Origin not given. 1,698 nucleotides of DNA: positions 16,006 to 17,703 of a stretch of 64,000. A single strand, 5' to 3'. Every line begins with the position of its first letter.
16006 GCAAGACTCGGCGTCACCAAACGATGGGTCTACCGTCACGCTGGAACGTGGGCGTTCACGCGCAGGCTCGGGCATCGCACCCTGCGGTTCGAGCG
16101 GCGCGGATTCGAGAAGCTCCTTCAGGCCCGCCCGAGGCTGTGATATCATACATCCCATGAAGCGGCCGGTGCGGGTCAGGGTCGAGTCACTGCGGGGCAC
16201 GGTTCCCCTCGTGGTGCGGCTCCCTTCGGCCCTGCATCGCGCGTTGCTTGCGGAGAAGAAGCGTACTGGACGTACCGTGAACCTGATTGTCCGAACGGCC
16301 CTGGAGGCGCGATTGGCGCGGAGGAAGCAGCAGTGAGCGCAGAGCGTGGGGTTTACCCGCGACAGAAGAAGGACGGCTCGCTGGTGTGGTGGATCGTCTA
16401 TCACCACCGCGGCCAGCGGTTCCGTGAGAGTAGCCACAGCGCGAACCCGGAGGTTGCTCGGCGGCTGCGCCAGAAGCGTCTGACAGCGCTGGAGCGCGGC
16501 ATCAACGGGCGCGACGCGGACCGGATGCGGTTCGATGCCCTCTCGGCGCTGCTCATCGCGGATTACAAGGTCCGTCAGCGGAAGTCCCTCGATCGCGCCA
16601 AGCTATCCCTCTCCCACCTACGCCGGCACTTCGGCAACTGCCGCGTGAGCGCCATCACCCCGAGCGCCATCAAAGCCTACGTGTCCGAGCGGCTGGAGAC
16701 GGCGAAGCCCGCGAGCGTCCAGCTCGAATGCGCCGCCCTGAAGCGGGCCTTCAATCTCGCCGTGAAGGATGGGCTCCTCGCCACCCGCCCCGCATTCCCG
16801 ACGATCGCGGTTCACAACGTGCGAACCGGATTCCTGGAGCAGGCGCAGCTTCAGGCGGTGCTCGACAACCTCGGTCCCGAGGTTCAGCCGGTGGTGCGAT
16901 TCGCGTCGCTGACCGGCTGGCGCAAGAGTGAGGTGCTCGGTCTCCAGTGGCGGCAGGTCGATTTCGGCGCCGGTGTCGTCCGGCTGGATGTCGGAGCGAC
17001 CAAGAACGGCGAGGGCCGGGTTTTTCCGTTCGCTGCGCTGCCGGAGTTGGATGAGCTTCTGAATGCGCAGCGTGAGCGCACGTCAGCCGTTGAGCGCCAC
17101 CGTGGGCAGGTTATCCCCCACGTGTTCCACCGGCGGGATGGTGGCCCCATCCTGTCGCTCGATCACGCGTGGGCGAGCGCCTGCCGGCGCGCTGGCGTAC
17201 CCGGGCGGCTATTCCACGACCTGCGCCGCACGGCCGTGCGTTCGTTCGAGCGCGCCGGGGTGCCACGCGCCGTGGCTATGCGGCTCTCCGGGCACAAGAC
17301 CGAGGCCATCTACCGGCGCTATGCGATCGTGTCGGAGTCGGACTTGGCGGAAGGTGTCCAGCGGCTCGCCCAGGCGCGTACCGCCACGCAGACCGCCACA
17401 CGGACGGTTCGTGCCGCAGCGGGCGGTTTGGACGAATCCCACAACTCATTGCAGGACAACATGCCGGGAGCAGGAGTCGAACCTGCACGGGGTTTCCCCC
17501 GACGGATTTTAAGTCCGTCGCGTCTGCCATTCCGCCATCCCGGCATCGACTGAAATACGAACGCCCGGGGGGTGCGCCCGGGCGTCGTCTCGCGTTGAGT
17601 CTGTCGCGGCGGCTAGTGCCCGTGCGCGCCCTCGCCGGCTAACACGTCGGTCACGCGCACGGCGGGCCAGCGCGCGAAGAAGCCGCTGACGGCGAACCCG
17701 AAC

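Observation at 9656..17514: A 7.8 kb integrative element sits in tRNA-Leu(UAA) immediately downstream of the ACIII operon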

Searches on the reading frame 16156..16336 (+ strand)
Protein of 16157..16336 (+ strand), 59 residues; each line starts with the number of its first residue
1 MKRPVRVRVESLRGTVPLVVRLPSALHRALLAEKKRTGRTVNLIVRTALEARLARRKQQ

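Call 8: search_protein_families(library=pfam, proteins=[window:16156-16336:+], max_evalue=0.01)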
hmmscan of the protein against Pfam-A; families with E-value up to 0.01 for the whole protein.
window:16156-16336:+ (60 aa): 0 families

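Call 9: search_protein_families(library=phrogs, proteins=[window:16156-16336:+], max_evalue=0.01)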
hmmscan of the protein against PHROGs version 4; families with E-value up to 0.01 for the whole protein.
window:16156-16336:+ (60 aa): 0 families

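Call 13: search_protein_families(library=padloc, proteins=[window:16156-16336:+], max_evalue=0.01)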
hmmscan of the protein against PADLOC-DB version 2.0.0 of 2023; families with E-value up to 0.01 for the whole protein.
window:16156-16336:+ (60 aa): 0 families

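Call 52: search_protein_families(library=pfam, proteins=[window:16157-16336:+], max_evalue=5)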
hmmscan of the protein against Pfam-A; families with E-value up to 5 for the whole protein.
window:16157-16336:+ (59 aa): 3 families
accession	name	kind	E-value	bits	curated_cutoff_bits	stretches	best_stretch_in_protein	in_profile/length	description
PF07704.17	PSK_trans_fac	-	0.0076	17.6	28.3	1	35-58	19-42/82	Rv0623-like transcription factor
PF05509.17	TraY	-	0.049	14.1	21.3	1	18-40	1-23/49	TraY domain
PF01402.27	RHH_1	-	0.052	14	20.5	1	20-55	4-39/39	Ribbon-helix-helix protein, copG family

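Call 106: search_protein_families(library=phrogs, proteins=[window:16157-16333:+], max_evalue=0.001)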
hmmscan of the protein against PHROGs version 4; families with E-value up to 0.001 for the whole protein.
window:16157-16333:+ (59 aa): 0 families

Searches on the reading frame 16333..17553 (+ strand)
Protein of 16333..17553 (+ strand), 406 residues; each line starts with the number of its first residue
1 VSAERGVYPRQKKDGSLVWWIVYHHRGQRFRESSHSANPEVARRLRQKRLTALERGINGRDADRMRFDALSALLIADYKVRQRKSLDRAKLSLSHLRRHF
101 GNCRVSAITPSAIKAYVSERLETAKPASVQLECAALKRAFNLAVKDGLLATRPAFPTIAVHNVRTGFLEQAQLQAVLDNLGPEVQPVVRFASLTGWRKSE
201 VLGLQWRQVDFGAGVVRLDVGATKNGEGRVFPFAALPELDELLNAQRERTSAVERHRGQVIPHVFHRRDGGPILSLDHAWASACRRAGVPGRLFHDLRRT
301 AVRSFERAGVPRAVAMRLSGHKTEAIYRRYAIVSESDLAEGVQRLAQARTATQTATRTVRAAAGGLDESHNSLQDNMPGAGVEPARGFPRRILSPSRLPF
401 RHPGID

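Call 8: search_protein_families(library=pfam, proteins=[window:16333-17553:+], max_evalue=0.01)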
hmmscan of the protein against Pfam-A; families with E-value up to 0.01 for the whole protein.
window:16333-17553:+ (406 aa): 1 family
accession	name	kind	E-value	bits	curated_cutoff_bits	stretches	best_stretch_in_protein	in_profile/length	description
PF00589.27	Phage_integrase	-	6.6e-15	55.7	27.1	1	169-333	4-168/172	Phage integrase family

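Call 10: search_protein_families(library=ncbifam, proteins=[window:16333-17553:+], max_evalue=0.01)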
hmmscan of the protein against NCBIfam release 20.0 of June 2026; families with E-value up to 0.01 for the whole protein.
window:16333-17553:+ (406 aa): 4 families
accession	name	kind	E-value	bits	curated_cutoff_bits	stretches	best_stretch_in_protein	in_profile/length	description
TIGR02224.1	recomb_XerC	equivalog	0.0002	20.8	335.15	1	102-274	38-215/295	tyrosine recombinase XerC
NF040815.2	recomb_XerA_Arch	equivalog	0.00022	20.9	220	1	104-336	34-257/263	site-specific tyrosine recombinase/integron integrase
TIGR02225.1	recomb_XerD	equivalog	0.0022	17.3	329.6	1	102-272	34-210/290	site-specific tyrosine recombinase XerD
NF001399.0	PRK00283.1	subfamily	0.0044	16.3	279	1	102-252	45-203/300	tyrosine recombinase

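Call 11: find_encoding_contigs(protein=window:16333-17553:+, flank=10000, max_places=10)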
Protein window:16333-17553:+ (406 aa): no gene with exactly this product is on record in the collection.

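Call 40: find_related_loci(query=window:16333-17340:+, collection=viral_contigs, flank=10000)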
Query window:16333-17340:+ (336 aa) in viral_contigs; peptide patterns used: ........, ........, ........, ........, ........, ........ (x = any residue, [..] = any of these).
13 stretches matched a pattern, but none encodes a relative of the query by tblastn (E <= 1e-3).

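Call 45: find_related_loci(query=window:16333-17340:+, collection=metagenome_contigs, flank=10000)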
Query window:16333-17340:+ (336 aa) in metagenome_contigs; peptide patterns used: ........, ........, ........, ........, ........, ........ (x = any residue, [..] = any of these).
533 stretches matched a pattern; 289 encode a relative of the query (tblastn E <= 1e-3); the best 80 are kept; 80 distinct loci.
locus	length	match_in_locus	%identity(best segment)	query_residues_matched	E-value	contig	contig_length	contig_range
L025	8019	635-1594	53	18-336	1e-100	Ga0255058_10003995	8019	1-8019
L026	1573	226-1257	50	16-336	1e-106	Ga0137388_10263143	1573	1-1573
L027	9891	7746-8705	52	18-336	8e-100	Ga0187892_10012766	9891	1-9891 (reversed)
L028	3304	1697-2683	50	9-336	1e-96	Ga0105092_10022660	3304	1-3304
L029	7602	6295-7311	50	2-336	3e-95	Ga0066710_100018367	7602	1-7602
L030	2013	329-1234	52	34-334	2e-97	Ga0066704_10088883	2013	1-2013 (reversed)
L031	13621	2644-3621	48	12-336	4e-89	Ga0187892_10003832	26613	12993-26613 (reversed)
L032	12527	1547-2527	51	14-336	8e-89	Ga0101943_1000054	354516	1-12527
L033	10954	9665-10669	49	16-335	2e-88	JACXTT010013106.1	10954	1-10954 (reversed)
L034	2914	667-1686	48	12-336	2e-89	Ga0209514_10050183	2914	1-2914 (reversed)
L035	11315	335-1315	50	14-336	4e-88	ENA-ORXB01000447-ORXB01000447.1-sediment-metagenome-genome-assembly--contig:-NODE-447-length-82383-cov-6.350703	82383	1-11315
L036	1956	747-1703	47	18-336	9e-92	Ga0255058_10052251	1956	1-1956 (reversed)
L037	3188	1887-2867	50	14-336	5e-88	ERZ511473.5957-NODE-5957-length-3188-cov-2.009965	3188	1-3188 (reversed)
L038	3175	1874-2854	50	14-336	5e-88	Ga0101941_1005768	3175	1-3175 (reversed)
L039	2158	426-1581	45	18-336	6e-90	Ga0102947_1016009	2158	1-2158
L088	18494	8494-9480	44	10-334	5e-75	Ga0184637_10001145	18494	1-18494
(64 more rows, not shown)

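Call 80: search_protein_families(library=pfam, proteins=[L088:399-1127:+, L088:1540-2163:+, L088:2953-3714:+, L088:4021-4905:+, L088:4898-6328:+, L088:6554-6934:+, L088:6956-7327:+, L088:7722-8288:+, L088:8467-9612:+], max_evalue=0.001)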
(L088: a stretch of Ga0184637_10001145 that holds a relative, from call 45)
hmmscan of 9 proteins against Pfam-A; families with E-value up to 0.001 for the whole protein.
L088:399-1127:+ (242 aa): 0 families

L088:1540-2163:+ (207 aa): 0 families

L088:2953-3714:+ (253 aa): 0 families

L088:4021-4905:+ (294 aa): 0 families

L088:4898-6328:+ (476 aa): 0 families

L088:6554-6934:+ (126 aa): 0 families

L088:6956-7327:+ (123 aa): 0 families

L088:7722-8288:+ (188 aa): 0 families

L088:8467-9612:+ (381 aa): 1 family
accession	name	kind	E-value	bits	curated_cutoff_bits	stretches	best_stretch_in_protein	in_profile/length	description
PF00589.27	Phage_integrase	-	8.9e-17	61.8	27.1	1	187-337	20-168/172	Phage integrase family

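Call 96: search_solved_structures(query=window:16333-17553:+, max_evalue=0.01)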
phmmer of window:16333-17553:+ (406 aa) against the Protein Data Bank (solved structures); distinct sequences matched with E-value up to 0.01: 5.
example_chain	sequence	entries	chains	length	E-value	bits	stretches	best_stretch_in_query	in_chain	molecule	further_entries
1p7d_A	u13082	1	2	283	0.00029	23.7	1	80-330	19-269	Integrase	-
1z19_A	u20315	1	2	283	0.00029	23.7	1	80-330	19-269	Integrase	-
5j0n_E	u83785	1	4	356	0.00036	23.4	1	75-330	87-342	Integrase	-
1z1b_A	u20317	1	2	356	0.00036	23.4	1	75-330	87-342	Integrase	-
1z1g_A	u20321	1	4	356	0.00074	22.4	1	75-327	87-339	Integrase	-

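Call 106: search_protein_families(library=phrogs, proteins=[window:16333-17340:+], max_evalue=0.001)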
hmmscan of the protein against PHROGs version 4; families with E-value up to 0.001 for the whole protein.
window:16333-17340:+ (336 aa): 5 families
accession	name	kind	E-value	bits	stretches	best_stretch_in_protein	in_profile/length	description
phrog_1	-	integration and excision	3e-50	173.1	1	7-331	112-433/611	integrase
phrog_216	-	integration and excision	2.8e-19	70.3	1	132-331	18-222/301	integrase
phrog_7244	-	integration and excision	7.1e-06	26.4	1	92-233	102-243/263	integrase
phrog_37709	-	unknown function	8.9e-06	26.7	1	147-214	40-107/116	-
phrog_35951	-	unknown function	0.00039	21.8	1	277-334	6-63/97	-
